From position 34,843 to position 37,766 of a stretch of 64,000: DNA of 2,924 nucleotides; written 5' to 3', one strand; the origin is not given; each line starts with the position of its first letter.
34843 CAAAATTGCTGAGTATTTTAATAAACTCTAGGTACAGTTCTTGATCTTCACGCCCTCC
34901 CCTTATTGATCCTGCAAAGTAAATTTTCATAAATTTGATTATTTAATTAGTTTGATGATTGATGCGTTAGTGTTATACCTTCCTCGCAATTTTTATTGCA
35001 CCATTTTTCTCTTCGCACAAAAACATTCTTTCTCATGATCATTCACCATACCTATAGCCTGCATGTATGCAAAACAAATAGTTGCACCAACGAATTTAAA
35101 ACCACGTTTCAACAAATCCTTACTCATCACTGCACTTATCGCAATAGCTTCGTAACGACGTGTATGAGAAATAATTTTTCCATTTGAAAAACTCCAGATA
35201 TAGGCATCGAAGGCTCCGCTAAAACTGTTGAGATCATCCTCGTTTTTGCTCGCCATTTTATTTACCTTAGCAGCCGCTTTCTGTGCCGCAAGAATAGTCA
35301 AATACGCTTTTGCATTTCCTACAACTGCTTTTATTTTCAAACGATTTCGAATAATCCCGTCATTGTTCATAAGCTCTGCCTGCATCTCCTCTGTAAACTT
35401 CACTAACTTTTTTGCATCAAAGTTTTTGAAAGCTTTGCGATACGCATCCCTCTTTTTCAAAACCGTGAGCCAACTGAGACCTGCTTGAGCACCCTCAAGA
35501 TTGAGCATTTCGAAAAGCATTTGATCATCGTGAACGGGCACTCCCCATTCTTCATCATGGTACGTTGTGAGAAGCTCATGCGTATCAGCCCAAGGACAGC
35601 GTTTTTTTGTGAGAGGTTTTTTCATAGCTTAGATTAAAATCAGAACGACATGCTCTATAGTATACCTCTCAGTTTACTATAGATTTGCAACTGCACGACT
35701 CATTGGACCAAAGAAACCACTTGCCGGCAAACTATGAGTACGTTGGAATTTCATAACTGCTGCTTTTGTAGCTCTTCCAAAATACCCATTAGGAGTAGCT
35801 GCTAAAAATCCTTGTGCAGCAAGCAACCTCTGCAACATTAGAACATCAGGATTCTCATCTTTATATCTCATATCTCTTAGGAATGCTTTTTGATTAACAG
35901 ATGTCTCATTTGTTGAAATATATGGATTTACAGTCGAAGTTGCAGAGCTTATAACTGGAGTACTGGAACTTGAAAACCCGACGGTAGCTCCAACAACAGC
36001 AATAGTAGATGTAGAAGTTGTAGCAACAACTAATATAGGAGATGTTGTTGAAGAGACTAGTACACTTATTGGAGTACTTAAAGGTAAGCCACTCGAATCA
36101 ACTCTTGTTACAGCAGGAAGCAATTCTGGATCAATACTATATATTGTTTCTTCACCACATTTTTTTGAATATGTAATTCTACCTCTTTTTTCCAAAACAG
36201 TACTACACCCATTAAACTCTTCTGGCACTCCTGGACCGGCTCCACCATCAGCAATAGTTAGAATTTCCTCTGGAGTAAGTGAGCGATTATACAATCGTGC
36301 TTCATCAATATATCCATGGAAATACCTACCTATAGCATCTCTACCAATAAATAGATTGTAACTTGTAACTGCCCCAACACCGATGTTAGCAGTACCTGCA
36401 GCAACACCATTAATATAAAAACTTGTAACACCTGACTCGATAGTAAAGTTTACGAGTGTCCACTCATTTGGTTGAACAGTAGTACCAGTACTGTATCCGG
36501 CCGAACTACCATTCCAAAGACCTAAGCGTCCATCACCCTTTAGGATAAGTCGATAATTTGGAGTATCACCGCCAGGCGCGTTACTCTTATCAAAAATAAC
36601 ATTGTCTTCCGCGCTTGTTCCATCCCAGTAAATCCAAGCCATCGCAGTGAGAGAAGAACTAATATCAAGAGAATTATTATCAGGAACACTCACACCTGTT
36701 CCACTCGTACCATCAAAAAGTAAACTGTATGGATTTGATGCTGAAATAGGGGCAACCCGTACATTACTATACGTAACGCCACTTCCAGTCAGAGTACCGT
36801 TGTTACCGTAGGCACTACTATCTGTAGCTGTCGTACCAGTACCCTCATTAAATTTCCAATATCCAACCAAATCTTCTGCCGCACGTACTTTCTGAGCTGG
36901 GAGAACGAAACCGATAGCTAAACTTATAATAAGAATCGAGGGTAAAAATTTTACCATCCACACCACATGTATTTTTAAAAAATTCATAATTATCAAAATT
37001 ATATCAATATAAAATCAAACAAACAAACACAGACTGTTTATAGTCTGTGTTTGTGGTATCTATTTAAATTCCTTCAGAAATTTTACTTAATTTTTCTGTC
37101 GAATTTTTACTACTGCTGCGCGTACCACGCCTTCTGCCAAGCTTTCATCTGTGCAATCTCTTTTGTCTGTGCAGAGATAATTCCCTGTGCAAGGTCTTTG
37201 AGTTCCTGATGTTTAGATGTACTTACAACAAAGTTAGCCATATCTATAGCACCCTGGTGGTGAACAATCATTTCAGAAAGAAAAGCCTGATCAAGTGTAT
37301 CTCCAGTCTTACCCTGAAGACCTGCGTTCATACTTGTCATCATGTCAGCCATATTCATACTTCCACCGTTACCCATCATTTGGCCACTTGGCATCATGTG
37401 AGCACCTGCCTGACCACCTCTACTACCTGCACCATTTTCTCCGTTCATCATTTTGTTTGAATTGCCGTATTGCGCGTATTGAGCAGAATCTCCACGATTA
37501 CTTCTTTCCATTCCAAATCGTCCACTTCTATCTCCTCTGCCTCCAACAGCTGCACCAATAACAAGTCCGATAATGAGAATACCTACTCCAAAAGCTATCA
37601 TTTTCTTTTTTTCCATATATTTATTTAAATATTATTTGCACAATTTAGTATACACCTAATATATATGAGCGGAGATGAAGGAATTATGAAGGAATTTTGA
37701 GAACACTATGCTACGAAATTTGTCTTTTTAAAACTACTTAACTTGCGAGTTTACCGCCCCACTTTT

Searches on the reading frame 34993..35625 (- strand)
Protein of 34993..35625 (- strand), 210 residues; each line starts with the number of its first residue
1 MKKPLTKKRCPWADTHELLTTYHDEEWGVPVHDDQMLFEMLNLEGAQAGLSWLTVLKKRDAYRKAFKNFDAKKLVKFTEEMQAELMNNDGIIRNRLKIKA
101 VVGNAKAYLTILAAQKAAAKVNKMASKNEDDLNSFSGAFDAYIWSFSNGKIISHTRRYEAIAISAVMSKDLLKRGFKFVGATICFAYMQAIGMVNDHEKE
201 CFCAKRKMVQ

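Call 81: search_protein_families(library=pfam, proteins=[window:34993-35625:-], max_evalue=0.01)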
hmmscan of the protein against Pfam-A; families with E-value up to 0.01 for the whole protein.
window:34993-35625:- (210 aa): 1 family
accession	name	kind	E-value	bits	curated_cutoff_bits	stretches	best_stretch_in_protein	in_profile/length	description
PF03352.18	Adenine_glyco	-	4.2e-66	222.6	25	2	12-117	1-106/177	Methyladenine glycosylase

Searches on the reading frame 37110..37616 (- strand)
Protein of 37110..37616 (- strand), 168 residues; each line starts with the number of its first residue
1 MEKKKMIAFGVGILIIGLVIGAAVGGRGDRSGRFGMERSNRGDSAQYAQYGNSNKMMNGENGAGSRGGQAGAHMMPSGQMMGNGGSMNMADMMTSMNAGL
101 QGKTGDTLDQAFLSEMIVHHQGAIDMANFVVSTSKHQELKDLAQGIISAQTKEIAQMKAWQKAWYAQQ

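Call 81: search_protein_families(library=pfam, proteins=[window:37110-37616:-], max_evalue=0.01)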
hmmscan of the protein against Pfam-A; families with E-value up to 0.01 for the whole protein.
window:37110-37616:- (168 aa): 2 families
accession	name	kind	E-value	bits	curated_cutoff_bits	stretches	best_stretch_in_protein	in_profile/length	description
PF03713.19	DUF305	-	5.6e-18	65.9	27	1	68-160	64-150/151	Domain of unknown function (DUF305)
PF13628.12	DUF4142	-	1.3e-05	25.9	27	1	91-152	69-130/138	Domain of unknown function (DUF4142)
